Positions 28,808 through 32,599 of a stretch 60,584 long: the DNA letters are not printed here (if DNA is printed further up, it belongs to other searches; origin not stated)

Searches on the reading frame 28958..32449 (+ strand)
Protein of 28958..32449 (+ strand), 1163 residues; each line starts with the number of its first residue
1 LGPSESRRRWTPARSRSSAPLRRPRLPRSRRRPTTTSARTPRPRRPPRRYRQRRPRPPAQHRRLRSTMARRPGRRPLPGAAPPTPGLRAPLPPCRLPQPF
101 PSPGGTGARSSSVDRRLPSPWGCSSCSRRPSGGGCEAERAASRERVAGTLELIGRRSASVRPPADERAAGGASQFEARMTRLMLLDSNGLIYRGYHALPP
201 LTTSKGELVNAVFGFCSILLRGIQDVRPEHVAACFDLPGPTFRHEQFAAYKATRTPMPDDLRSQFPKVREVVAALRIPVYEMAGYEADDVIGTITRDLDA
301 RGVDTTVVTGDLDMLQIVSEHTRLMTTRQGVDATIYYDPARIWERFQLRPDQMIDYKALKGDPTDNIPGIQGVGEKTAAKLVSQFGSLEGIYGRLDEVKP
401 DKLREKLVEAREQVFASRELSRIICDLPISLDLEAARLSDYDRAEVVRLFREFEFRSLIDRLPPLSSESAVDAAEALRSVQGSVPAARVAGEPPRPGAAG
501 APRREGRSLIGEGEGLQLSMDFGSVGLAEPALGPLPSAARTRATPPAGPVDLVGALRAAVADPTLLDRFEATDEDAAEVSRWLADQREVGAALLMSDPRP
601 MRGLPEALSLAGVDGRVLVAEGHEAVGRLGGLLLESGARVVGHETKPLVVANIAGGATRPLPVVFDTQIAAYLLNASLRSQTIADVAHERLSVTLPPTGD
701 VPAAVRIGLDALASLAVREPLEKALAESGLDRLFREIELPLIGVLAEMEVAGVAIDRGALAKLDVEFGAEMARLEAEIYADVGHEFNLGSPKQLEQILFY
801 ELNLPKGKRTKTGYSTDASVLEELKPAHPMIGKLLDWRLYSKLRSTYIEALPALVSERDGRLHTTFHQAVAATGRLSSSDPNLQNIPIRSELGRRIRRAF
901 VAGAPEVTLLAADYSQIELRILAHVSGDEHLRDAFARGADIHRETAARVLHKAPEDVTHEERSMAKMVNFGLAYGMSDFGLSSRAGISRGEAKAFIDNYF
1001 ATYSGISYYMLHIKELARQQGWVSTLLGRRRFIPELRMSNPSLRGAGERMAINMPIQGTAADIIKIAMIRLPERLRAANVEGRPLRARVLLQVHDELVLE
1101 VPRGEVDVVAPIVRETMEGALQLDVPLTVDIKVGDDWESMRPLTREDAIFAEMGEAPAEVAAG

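Call 48: search_protein_families(library=pfam, proteins=[window:28958-32449:+], max_evalue=0.00001)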
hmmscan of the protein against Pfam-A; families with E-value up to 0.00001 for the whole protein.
window:28958-32449:+ (1163 aa): 3 families
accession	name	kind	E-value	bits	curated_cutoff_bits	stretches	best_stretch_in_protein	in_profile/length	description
PF00476.26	DNA_pol_A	-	6.2e-155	516.3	34.3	1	759-1138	3-380/381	DNA polymerase family A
PF02739.22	5_3_exonuc_N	-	4.4e-53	179.8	34.3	1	181-346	1-163/164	5'-3' exonuclease, N-terminal resolvase-like domain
PF01367.25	5_3_exonuc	-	1.7e-32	112.2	40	1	349-443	2-96/97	5'-3' exonuclease, C-terminal SAM fold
